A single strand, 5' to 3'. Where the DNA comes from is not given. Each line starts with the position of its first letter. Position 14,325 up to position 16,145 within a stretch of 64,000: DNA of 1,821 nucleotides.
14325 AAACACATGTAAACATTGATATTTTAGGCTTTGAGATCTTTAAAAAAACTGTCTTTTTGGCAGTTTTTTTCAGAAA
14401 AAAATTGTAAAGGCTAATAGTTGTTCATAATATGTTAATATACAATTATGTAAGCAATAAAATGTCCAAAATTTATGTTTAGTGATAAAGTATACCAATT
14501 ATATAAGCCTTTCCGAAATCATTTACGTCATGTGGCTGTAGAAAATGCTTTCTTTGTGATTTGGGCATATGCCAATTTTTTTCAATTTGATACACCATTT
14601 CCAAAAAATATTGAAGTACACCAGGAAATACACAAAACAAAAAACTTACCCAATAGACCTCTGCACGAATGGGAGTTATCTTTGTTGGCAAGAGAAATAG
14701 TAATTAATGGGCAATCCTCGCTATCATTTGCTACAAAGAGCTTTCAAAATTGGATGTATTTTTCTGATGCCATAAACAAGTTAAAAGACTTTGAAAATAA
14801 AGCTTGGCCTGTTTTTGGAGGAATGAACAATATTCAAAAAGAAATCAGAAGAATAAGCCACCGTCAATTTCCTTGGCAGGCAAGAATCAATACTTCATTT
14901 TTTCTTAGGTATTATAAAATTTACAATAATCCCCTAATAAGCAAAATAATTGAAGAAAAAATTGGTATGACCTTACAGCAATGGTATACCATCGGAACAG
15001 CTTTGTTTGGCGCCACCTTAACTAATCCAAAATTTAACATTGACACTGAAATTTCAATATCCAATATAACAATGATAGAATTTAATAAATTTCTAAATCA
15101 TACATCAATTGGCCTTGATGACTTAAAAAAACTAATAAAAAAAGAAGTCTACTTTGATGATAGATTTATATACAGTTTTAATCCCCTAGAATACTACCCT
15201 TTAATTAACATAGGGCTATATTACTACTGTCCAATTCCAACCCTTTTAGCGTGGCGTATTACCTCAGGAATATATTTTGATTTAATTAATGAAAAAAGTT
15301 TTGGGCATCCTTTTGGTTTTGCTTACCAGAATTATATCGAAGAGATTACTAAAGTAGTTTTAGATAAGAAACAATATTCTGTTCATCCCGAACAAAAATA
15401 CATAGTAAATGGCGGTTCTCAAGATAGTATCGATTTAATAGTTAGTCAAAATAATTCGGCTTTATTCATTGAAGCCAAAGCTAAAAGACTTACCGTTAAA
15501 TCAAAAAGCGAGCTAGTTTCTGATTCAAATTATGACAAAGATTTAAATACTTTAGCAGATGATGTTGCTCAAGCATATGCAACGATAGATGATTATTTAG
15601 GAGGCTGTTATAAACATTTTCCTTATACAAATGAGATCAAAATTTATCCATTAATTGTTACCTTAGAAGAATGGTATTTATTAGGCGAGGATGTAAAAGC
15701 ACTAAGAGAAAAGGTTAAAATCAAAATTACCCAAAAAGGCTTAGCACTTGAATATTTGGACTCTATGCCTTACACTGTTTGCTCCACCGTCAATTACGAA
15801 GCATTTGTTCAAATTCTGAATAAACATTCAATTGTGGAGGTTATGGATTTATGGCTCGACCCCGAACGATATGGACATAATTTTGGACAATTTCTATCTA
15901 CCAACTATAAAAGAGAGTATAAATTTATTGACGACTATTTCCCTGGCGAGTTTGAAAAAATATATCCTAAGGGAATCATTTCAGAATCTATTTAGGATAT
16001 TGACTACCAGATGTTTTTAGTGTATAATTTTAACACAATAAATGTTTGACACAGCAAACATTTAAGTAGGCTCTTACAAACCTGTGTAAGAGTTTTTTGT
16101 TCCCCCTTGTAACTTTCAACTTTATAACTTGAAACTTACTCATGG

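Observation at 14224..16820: tRNA-His-centred AT-rich islet with two PD-(D/E)xK-like proteins, a candidate defence locus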

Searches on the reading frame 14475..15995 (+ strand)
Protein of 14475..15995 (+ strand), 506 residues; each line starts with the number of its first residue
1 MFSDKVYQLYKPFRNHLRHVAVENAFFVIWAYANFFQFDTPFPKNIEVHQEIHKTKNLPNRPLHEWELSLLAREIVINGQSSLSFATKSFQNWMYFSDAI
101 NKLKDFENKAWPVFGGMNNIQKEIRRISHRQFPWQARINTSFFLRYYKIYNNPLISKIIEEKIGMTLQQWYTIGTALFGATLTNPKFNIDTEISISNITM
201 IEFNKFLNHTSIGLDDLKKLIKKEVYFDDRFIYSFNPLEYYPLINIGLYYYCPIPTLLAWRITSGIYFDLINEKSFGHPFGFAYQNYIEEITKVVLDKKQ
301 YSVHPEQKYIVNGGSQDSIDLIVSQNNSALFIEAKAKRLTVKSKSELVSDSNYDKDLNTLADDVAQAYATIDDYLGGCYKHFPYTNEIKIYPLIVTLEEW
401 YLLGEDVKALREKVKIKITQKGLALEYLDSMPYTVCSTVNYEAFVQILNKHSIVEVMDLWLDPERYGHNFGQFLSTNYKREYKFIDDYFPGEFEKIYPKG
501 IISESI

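Call 4: search_protein_families(library=pfam, proteins=[window:14475-15995:+], max_evalue=0.1)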
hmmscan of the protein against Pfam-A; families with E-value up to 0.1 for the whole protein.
window:14475-15995:+ (506 aa): 1 family
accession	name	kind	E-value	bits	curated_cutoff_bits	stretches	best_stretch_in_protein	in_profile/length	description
PF00523.23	Fusion_gly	-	0.069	11.9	29.8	0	157-224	171-238/487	Fusion glycoprotein F0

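Call 5: search_protein_families(library=padloc, proteins=[window:14475-15995:+], max_evalue=0.1)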
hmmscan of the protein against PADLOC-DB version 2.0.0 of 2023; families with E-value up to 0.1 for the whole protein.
window:14475-15995:+ (506 aa): 2 families
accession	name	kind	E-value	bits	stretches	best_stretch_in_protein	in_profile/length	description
PDLC04229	HEC-02B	-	0.0088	13.7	1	317-452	39-164/171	-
PDLC04145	HEC-02A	-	0.018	13.2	1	312-401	36-122/170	-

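Call 6: search_protein_families(library=ncbifam, proteins=[window:14475-15995:+], max_evalue=0.1)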
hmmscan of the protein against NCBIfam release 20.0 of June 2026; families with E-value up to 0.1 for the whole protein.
window:14475-15995:+ (506 aa): 2 families
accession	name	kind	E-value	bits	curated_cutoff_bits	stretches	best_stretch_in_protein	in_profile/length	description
NF047931.1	antiphage_GapS1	subfamily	5.1e-22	78.4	320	1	96-448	63-424/455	GapS1 family protein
NF002893.0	PRK03378.1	equivalog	0.06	12.7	386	0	177-234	117-173/292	NAD(+) kinase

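Call 7: search_protein_families(library=phrogs, proteins=[window:14475-15995:+], max_evalue=0.1)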
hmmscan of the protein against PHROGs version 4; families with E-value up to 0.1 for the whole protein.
window:14475-15995:+ (506 aa): 1 family
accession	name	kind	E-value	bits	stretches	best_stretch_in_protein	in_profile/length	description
phrog_24286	-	unknown function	0.072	14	0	268-288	9-28/62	-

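Call 16: find_homologous_proteins(query=window:14475-15992:+)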
Query window:14475-15992:+ (506 aa): 276 proteins with E <= 0.001 among 7173 candidates; the best 120 are listed.
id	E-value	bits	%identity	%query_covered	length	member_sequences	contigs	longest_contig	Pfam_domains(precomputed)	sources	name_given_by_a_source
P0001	0.0e+0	1165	100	100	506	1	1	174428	-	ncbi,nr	ncbi:MAG: hypothetical protein HY918_00715 [Candidatus Doudnabacteria bacterium]|nr:hypothetical pro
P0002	5.6e-271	918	76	100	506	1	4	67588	-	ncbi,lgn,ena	-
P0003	3.6e-201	688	57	98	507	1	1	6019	-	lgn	-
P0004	2.0e-197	675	56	99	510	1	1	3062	-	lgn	-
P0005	1.3e-194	666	55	99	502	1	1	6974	-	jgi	jgi:hypothetical protein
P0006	2.0e-194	665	56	99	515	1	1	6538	-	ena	-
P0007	3.7e-193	661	56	99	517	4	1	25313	-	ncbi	-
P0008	1.1e-192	660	56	98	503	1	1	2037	-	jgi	jgi:hypothetical protein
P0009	1.6e-192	659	55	99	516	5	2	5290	-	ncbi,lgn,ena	-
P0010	1.1e-191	656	56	100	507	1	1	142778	-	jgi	jgi:hypothetical protein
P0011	2.0e-191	655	55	99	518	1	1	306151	-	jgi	jgi:hypothetical protein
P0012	9.1e-191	653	54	99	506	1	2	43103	-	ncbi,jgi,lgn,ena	-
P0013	9.9e-189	647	53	98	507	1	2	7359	-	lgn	-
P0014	3.1e-186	638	56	98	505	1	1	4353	-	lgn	-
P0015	8.8e-186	637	56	98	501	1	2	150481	-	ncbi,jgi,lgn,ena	ncbi:MAG: hypothetical protein WC697_01190 [Patescibacteria group bacterium]|jgi:hypothetical protei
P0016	1.0e-184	633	56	99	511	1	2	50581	-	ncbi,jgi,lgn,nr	ncbi:MAG: hypothetical protein PF572_05780 [Patescibacteria group bacterium]|jgi:hypothetical protei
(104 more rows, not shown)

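Call 17: find_encoding_contigs(protein=P0002, flank=8000, max_places=3)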
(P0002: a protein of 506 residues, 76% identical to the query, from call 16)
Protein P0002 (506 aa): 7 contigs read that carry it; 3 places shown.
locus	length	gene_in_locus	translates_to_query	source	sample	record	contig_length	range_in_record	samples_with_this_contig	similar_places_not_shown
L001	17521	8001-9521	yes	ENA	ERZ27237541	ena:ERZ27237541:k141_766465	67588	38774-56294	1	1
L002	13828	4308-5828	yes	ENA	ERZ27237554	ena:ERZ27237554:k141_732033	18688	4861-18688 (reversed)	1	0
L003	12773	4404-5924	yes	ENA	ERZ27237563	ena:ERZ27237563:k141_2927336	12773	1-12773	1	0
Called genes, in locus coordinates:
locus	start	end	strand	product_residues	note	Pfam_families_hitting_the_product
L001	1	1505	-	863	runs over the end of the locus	PF00690:Cation_ATPase_N, PF00122:E1-E2_ATPase, PF00702:Hydrolase, PF13246:Cation_ATPase, PF00689:Cation_ATPase_C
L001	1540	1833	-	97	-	PF06961:DUF1294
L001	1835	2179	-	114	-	PF04020:Phage_holin_4_2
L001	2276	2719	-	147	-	PF00462:Glutaredoxin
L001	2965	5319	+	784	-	PF00690:Cation_ATPase_N, PF00122:E1-E2_ATPase, PF00702:Hydrolase, PF08282:Hydrolase_3 (faint)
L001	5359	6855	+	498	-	-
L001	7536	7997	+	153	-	-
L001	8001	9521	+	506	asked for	-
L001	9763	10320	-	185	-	PF10881:DUF2726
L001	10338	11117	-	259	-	-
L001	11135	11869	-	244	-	PF06271:RDD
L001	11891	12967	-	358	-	PF05496:RuvB_N (weak), PF13191:AAA_16 (weak), PF00004:AAA, PF07728:AAA_5 (faint), PF13173:AAA_14 (weak)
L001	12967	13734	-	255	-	-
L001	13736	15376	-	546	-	-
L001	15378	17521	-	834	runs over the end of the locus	PF00012:HSP70, PF06723:MreB_Mbl, PF00012:HSP70 (weak)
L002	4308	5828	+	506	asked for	-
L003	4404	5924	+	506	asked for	-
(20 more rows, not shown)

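Call 18: find_encoding_contigs(protein=P0010, flank=6000, max_places=2)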
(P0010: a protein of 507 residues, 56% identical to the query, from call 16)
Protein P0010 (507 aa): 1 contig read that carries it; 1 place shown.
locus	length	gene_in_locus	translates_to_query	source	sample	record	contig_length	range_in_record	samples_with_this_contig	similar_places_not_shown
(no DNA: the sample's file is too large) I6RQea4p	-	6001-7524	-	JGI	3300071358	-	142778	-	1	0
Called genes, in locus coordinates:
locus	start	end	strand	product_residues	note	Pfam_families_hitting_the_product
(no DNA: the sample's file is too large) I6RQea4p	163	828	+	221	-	-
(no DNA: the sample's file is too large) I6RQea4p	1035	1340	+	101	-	-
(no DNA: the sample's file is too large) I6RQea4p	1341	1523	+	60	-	-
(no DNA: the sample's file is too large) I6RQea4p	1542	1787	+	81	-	-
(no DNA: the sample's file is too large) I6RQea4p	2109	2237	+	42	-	-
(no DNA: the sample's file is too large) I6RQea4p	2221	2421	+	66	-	-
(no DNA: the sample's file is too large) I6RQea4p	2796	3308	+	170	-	PF01029:NusB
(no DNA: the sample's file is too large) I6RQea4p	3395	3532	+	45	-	-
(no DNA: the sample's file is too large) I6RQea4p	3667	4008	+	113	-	-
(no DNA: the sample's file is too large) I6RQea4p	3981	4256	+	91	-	-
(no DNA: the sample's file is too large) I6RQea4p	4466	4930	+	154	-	-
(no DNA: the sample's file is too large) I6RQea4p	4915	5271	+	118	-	-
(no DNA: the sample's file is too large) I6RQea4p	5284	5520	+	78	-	-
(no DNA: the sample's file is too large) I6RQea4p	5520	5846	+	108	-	-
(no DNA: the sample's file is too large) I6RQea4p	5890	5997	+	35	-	-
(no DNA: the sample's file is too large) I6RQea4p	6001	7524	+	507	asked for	-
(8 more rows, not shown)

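Call 19: find_encoding_contigs(protein=P0015, flank=6000, max_places=2)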
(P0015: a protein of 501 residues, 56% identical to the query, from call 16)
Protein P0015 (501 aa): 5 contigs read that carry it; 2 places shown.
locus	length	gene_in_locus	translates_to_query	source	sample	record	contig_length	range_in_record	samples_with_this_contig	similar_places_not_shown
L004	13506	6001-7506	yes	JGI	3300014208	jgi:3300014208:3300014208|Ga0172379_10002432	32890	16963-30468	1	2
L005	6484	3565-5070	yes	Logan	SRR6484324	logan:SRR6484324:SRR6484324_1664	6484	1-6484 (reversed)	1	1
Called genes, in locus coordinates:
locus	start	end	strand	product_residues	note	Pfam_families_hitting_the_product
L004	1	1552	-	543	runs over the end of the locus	-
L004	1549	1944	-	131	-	-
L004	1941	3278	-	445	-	PF02195:ParB_N, PF01555:N6_N4_Mtase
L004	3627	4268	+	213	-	PF00717:Peptidase_S24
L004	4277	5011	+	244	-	-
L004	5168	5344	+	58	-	-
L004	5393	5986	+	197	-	-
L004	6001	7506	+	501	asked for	-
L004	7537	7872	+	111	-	-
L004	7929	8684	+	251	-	-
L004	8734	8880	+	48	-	-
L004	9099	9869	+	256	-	-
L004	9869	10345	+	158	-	PF13302:Acetyltransf_3, PF13420:Acetyltransf_4, PF13523:Acetyltransf_8, PF00583:Acetyltransf_1, PF13673:Acetyltransf_10 (weak), PF13508:Acetyltransf_7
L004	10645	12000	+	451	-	PF04055:Radical_SAM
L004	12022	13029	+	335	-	PF00768:Peptidase_S11, PF13354:Beta-lactamase2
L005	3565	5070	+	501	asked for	-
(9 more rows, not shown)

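Call 28: search_protein_families(library=pfam, proteins=[L001:7536-7997:+, L001:10338-11117:-, L001:12967-13734:-, L001:13736-15376:-], max_evalue=0.1)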
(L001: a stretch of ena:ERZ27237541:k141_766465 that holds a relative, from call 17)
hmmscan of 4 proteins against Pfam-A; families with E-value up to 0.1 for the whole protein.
L001:7536-7997:+ (153 aa): 0 families

L001:10338-11117:- (259 aa): 2 families
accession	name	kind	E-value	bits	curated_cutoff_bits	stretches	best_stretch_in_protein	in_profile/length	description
PF05099.18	TerB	-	0.0014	19.4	24.4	0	26-57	86-117/118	Tellurite resistance protein TerB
PF22775.2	GA_3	-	0.082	13.9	27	0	55-85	19-49/100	GA-like domain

L001:12967-13734:- (255 aa): 1 family
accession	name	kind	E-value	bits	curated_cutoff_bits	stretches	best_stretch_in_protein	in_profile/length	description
PF08614.16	ATG16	-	0.0072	17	33.7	1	155-249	53-147/200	Autophagy protein 16 (ATG16)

L001:13736-15376:- (546 aa): 0 families

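Call 33: search_protein_families(library=ncbifam, alignment_id=A3, max_evalue=0.001)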
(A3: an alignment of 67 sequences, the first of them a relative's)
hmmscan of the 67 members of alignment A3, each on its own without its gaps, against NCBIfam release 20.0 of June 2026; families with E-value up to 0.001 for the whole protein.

A. member 1, P0001 (506 aa): 1 family
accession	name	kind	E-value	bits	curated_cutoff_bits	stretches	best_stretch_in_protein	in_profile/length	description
NF047931.1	antiphage_GapS1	subfamily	5.1e-22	78.4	320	1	96-448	63-424/455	GapS1 family protein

B. families by the number of members that match (of 67 scanned): 1 family
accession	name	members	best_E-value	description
NF047931.1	antiphage_GapS1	62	2.9e-31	GapS1 family protein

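Call 35: search_solved_structures(query=A3, max_evalue=10, show_alignments=2)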
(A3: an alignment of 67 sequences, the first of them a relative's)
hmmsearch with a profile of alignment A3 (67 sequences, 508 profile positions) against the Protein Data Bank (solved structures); distinct sequences matched with E-value up to 10: 7.
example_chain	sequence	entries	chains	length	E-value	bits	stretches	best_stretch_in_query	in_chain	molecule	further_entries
4v7k_Ay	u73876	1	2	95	0.17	13.4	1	400-461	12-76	Toxin relE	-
4fxe_D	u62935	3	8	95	0.18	13.3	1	400-461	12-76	mRNA interferase RelE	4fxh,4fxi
2kc8_A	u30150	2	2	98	0.2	13.1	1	400-461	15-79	Toxin relE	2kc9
4v7j_Ay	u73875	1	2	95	0.22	13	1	400-461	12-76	Toxin relE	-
7ywr_A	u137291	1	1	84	0.23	13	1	337-375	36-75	ORF1a polyprotein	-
12hg_A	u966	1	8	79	0.24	12.9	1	331-373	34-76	Non-structural protein 8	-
1gtt_A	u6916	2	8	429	2.7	9.4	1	361-446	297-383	4-HYDROXYPHENYLACETATE DEGRADATION BIFUNCTIONAL ISOMERASE/DECARBOXYLASE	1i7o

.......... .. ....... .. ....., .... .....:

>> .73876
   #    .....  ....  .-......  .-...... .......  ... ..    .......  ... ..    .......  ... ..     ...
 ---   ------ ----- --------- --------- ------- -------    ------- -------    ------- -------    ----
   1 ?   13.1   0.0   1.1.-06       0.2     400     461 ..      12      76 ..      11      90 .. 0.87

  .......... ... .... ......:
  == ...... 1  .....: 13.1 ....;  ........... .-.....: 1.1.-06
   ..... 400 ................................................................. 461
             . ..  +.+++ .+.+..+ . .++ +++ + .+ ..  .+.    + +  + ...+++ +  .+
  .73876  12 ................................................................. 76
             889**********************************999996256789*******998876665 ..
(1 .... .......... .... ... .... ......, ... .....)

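Call 36: find_related_loci(query=A3, collection=genome_contigs, flank=10000)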
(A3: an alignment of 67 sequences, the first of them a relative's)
Query A3 (506 aa) in genome_contigs; peptide patterns used: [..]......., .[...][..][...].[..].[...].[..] (x = any residue, [..] = any of these).
133 stretches matched a pattern; 84 encode a relative of the query (tblastn E <= 1e-3); the best 80 are kept; 78 distinct loci.
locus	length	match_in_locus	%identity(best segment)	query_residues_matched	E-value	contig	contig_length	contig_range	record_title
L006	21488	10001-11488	51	5-501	1e-172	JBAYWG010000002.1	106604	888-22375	MAG: Candidatus Paceibacterota bacterium isolate SO_2016_LW3_78 scaffold00276_LW162_2016, whole genome shotgun sequence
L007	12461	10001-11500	54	1-497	1e-172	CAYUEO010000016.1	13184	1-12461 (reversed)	MAG TPA_asm: uncultured Gammaproteobacteria bacterium isolate SRP118108_co5_465 genome assembly, contig: NODE_4832_lengt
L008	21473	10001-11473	40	7-496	2e-109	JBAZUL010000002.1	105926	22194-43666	MAG: Patescibacteria group bacterium isolate SO_2017_GW1_227 NODE_1281_length_105926_cov_3.623257_OW334_2017, whole geno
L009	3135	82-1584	37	6-499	4e-111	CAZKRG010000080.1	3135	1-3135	MAG TPA_asm: uncultured Candidatus Saccharibacteria bacterium isolate SRP093762_co1_1 genome assembly, contig: NODE_1618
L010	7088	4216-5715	38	1-498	1e-106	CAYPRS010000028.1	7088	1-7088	MAG TPA_asm: uncultured Candidatus Saccharibacteria bacterium isolate binchicken_co164_44 genome assembly, contig: NODE_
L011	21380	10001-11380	40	4-457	2e-105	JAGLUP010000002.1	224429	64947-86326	MAG: Candidatus Parcubacteria bacterium isolate RS_11_37 ZL20.bin.37.fa_2, whole genome shotgun sequence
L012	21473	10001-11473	40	7-496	8e-104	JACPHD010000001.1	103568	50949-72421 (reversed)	MAG: Parcubacteria group bacterium isolate NC_groundwater_405_Ag_B-0.1um_41_14 GD18-4_B1_scaffold_38162, whole genome sh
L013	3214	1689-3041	38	1-450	4e-105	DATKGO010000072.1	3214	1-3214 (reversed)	MAG TPA_asm: Patescibacteria group bacterium isolate SMAG_U14553 k141_76078, whole genome shotgun sequence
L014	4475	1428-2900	40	7-496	5e-103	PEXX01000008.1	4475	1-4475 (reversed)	MAG: Candidatus Kuenenbacteria bacterium CG08_land_8_20_14_0_20_37_23 CG08_land_8_20_14_0.20_scaffold_32549_c, whole gen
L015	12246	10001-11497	37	6-498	5e-101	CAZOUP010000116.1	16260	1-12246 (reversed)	MAG TPA_asm: uncultured Akkermansia sp. isolate binchicken_co181_479 genome assembly, contig: NODE_6107_length_16260_cov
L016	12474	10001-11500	36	1-498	2e-99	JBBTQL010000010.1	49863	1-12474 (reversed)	MAG: Patescibacteria group bacterium isolate H43-bin081_1 H43_bin081_1_000000000010, whole genome shotgun sequence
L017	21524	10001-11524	36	1-501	3e-99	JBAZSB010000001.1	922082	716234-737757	MAG: Patescibacteria group bacterium isolate SO_2017_GW1_162 NODE_23_length_922082_cov_1.706351_OW334_2017, whole genome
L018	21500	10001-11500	35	6-498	1e-97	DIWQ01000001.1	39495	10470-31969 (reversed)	MAG TPA_asm: Patescibacteria group bacterium UBA6102 UBA6102_contig_13525, whole genome shotgun sequence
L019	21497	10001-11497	34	5-497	8e-93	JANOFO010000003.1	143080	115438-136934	MAG: Candidatus Paceibacterota bacterium isolate SOY_64_metabat_47 SOY_64_k141_9944, whole genome shotgun sequence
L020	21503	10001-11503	34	2-498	6e-92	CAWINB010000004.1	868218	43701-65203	MAG: Candidatus Doudnabacteria bacterium isolate MFD04434.bin.1.36 genome assembly, contig: contig_4859, whole genome sh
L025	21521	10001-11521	33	1-501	1e-86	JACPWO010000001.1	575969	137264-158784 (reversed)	MAG: Candidatus Andersenbacteria bacterium isolate NC_groundwater_813_Pr1_B-0.1um_46_36 Montesol18_Bp1_scaffold_227540,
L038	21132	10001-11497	31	4-501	3e-73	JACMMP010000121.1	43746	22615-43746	MAG: Hyphomonadaceae bacterium isolate ES-bin-98 ES-bin-98-contig-k141_6368794, whole genome shotgun sequence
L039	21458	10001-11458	30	5-496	1e-71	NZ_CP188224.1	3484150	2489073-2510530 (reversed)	Cupriavidus sp. 30B13 chromosome 2, complete sequence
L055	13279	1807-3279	26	7-502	4e-61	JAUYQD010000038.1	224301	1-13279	MAG: Rhodoferax sp. isolate C4_metabat.bin.82 C4_k141_287994, whole genome shotgun sequence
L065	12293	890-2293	26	10-493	5e-49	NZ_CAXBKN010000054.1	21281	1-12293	MAG: uncultured Maricaulis sp. isolate ERR2762111_maxbin2_8 ERZ3422204.3249, whole genome shotgun sequence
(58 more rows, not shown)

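Call 42: predict_structure(alignment_id=A3)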
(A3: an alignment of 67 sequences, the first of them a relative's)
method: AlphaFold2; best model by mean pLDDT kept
length: 506 residues; sequences in the alignment: 67
mean_pLDDT: 93.6   pTM: 0.92
mean pLDDT of the five models: 93.6, 93.6, 93.3, 92.7, 92.3
residues with pLDDT >= 90: 418; 70-90: 82; 50-70: 4; < 50: 2
segments of 3 or more residues with pLDDT < 50: none
pLDDT, mean of each block of 10 residues (from residue 1): 82 98 98 95 96 87 93 97 95 98 94 87 90 90 96 96 95 96 92 84 95 97 88 88 96 97 94 93 98 97 97 93 98 94 88 95 98 96 96 96 92 98 97 97 98 98 92 94 94 88 63
secondary structure, 60 per line:
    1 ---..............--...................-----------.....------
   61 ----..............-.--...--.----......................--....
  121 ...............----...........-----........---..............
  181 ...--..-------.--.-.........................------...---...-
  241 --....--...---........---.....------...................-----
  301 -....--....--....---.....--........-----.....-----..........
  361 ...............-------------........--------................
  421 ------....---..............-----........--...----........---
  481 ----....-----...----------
elements in order: H4-17 H22-38 H50-54 H65-78 H93-114 H117-135 H140-150 H156-163 H167-183 H200-210 E211-213 H214-224 E243-246 E249-251 H255-262 H266-270 H277-295 E302-305 E308-311 E314-317 E321-325 E328-335 H341-345 H351-375 E389-396 H405-420 H427-430 E434-437 H438-447 H453-460 H470-477 H485-488
